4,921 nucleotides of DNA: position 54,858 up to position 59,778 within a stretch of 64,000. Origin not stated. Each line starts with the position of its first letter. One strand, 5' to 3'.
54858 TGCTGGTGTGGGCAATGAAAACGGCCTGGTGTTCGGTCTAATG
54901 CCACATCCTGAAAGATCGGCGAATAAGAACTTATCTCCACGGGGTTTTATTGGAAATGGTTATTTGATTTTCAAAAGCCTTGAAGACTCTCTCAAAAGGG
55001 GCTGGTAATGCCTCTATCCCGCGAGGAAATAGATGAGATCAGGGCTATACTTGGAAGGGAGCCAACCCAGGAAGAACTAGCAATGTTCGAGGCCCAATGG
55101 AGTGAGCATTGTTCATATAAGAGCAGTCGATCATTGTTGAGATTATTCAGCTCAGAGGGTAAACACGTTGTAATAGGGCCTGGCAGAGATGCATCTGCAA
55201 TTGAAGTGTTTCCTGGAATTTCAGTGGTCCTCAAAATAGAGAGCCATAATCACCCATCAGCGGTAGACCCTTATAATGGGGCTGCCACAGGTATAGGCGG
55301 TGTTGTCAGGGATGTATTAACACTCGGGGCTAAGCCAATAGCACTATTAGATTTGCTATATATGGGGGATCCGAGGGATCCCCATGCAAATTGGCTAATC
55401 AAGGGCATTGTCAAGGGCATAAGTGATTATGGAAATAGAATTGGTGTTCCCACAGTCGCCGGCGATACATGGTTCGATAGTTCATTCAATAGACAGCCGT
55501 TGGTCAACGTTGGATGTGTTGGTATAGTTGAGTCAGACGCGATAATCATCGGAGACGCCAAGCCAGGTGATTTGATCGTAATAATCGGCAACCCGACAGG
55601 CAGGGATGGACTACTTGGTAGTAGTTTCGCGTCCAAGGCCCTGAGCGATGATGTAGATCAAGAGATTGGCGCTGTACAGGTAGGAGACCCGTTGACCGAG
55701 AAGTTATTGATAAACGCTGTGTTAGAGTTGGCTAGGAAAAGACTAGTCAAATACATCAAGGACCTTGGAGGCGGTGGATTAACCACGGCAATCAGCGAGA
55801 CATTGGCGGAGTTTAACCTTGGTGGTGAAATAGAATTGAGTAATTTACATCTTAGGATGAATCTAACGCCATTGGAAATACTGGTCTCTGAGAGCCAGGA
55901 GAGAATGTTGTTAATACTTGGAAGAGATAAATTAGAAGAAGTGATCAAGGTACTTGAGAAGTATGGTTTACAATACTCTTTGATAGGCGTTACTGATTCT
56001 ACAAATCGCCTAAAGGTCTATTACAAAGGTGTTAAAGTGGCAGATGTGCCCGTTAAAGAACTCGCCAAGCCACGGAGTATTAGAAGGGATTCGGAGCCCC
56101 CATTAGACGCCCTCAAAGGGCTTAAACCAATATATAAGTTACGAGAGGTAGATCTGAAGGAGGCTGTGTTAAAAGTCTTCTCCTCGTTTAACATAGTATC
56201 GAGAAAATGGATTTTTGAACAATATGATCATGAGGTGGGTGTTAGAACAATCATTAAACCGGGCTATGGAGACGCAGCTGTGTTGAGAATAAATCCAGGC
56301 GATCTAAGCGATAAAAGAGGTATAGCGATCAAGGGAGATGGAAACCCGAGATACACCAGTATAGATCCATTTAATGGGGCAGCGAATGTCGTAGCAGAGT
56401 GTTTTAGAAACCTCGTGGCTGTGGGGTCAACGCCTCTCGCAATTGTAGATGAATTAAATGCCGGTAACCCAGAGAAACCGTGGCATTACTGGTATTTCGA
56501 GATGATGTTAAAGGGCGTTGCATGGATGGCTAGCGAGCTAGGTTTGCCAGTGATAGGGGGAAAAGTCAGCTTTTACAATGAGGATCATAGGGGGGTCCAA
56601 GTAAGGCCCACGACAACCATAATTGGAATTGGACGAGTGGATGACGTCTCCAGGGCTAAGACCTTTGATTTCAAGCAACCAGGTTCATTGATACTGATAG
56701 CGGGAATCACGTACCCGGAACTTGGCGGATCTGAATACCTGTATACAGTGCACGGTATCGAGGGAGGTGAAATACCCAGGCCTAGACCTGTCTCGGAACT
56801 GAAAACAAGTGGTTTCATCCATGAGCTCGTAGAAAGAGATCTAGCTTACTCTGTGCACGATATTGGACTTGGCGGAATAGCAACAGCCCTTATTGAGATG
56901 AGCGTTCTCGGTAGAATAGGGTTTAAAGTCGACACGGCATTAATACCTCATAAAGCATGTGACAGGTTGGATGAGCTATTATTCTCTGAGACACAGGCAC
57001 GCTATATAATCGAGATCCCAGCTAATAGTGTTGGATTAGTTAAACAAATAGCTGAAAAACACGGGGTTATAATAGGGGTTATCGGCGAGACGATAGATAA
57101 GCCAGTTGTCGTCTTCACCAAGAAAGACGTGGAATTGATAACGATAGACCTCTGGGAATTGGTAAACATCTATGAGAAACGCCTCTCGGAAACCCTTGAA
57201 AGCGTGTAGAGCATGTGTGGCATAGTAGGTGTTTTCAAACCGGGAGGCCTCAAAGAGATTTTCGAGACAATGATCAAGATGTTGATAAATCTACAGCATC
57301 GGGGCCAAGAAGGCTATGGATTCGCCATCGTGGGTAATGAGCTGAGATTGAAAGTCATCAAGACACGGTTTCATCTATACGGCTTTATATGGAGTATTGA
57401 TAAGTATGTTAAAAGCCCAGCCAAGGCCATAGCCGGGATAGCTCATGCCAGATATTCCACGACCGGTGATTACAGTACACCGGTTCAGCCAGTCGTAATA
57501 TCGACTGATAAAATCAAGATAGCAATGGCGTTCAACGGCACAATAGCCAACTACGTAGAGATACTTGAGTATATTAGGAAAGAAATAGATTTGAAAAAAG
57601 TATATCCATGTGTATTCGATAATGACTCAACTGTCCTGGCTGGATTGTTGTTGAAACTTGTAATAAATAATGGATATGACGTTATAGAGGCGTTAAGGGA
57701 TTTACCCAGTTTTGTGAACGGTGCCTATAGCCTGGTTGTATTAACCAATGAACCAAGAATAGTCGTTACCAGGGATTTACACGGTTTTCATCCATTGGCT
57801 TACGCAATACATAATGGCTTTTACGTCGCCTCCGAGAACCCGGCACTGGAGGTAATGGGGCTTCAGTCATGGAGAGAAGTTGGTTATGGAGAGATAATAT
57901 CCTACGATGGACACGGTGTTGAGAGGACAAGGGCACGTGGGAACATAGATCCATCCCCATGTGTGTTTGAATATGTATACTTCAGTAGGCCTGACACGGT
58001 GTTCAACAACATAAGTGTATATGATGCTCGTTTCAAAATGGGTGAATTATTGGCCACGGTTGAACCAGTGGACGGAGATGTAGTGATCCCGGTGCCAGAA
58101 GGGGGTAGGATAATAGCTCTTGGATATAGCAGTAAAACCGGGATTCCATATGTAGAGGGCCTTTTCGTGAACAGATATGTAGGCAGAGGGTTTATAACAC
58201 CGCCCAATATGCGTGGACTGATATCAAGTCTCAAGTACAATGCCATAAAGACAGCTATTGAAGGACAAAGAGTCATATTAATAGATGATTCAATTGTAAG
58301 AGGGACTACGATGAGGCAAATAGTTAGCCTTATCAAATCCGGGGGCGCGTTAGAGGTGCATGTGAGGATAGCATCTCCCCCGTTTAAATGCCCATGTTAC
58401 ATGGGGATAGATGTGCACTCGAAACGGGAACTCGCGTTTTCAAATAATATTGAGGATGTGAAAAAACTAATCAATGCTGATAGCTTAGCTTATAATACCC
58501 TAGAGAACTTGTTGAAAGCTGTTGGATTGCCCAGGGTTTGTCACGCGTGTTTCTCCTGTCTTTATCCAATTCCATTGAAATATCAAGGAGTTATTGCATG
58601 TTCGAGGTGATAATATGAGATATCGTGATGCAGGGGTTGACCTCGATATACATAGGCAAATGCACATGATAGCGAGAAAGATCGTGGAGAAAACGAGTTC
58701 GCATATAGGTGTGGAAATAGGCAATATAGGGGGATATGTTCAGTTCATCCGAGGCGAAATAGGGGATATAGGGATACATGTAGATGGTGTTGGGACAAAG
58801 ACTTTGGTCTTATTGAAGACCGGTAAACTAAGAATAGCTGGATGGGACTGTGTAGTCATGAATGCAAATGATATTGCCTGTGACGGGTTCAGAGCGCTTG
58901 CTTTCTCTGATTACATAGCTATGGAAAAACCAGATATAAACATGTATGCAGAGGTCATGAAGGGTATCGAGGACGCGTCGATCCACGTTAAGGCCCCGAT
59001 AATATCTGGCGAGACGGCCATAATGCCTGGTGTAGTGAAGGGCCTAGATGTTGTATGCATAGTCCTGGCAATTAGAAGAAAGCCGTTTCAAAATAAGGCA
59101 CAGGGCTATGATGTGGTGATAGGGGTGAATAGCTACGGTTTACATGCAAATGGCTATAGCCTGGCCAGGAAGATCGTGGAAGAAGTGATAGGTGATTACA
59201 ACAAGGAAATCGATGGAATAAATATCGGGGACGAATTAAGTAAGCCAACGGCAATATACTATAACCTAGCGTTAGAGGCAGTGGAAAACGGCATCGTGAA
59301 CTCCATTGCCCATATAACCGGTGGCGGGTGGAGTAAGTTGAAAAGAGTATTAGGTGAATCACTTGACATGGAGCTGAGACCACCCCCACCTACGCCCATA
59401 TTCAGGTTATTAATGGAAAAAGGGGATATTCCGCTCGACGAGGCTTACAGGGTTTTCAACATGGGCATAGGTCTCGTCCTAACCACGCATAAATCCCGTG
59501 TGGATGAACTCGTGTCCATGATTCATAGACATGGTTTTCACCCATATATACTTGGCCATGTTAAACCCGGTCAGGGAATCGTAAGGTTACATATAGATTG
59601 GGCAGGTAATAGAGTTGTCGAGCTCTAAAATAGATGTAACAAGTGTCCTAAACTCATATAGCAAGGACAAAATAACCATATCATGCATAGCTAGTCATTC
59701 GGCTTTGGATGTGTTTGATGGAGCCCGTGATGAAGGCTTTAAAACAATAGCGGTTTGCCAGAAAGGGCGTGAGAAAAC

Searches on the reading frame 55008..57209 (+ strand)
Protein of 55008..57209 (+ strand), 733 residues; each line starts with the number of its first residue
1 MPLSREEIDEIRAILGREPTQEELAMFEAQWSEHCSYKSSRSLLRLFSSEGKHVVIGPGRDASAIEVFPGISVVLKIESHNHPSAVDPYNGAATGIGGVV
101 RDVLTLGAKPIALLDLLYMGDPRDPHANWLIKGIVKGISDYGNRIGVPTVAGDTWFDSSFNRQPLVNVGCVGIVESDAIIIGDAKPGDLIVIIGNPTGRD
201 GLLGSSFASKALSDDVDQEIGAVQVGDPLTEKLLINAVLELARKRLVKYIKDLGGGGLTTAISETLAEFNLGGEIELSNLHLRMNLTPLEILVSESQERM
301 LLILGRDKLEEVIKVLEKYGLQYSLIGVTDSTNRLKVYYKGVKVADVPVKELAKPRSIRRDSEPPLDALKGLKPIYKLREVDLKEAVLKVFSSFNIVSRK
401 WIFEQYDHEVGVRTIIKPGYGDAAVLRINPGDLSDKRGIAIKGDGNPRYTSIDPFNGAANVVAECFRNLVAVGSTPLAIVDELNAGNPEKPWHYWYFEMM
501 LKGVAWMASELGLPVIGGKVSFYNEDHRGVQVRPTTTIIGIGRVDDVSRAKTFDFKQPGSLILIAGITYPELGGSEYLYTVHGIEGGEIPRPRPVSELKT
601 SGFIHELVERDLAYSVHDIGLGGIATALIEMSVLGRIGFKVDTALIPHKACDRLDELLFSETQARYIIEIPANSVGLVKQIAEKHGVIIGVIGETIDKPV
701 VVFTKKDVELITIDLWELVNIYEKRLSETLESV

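Call 76: search_protein_families(library=pfam, proteins=[window:55008-57209:+], max_evalue=0.00001)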
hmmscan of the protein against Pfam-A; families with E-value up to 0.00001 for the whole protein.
window:55008-57209:+ (733 aa): 3 families
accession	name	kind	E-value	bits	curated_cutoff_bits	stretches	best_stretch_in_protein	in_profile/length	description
PF00586.29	AIRS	-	7.9e-48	162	24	2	59-174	1-112/112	AIR synthase related protein, N-terminal domain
PF02769.27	AIRS_C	-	3.3e-46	157.7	23.1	2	185-340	1-156/156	AIR synthase related protein, C-terminal domain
PF18072.6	FGAR-AT_linker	-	7.7e-12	46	26.6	1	3-38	12-50/50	Formylglycinamide ribonucleotide amidotransferase linker domain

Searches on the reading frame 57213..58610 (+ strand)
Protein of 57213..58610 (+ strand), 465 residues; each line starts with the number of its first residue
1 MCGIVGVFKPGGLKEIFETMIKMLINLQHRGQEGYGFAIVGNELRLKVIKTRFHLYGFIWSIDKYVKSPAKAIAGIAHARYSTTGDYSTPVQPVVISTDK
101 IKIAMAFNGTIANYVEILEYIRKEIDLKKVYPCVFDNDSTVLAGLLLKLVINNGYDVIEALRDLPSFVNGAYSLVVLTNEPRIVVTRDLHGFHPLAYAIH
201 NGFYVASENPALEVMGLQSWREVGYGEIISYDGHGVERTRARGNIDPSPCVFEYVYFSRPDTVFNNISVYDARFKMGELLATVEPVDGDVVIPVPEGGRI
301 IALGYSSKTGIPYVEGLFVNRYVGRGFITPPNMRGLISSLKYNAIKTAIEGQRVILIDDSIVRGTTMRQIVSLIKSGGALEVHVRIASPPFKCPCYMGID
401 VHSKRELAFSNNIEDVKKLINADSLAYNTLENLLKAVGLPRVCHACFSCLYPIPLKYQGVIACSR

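Call 76: search_protein_families(library=pfam, proteins=[window:57213-58610:+], max_evalue=0.00001)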
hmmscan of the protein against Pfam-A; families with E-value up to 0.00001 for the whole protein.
window:57213-58610:+ (465 aa): 3 families
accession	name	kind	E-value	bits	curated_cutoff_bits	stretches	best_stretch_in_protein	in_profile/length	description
PF13522.11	GATase_6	-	1.6e-12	48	27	1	74-208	12-130/130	Glutamine amidotransferase domain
PF13537.11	GATase_7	-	3.5e-11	43.6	25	1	80-212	3-121/123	Glutamine amidotransferase domain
PF00156.33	Pribosyltran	-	5.6e-07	29.4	26.3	1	289-384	31-120/158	Phosphoribosyl transferase domain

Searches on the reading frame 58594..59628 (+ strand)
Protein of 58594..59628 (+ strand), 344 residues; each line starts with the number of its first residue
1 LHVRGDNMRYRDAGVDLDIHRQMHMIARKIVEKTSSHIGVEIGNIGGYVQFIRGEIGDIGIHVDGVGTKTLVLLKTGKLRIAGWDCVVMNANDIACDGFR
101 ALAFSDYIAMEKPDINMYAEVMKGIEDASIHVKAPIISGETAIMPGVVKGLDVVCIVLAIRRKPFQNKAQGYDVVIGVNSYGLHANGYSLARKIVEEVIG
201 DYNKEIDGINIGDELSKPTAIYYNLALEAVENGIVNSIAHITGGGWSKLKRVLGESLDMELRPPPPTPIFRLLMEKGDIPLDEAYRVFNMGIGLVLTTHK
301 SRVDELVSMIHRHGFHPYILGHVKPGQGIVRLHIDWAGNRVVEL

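Call 76: search_protein_families(library=pfam, proteins=[window:58594-59628:+], max_evalue=0.00001)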
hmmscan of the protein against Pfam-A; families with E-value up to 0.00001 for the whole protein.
window:58594-59628:+ (344 aa): 2 families
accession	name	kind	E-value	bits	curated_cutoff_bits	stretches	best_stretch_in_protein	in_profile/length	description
PF02769.27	AIRS_C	-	1.7e-21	77.5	23.1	1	173-329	4-151/156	AIR synthase related protein, C-terminal domain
PF00586.29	AIRS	-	4.6e-16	59.7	24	1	59-157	15-108/112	AIR synthase related protein, N-terminal domain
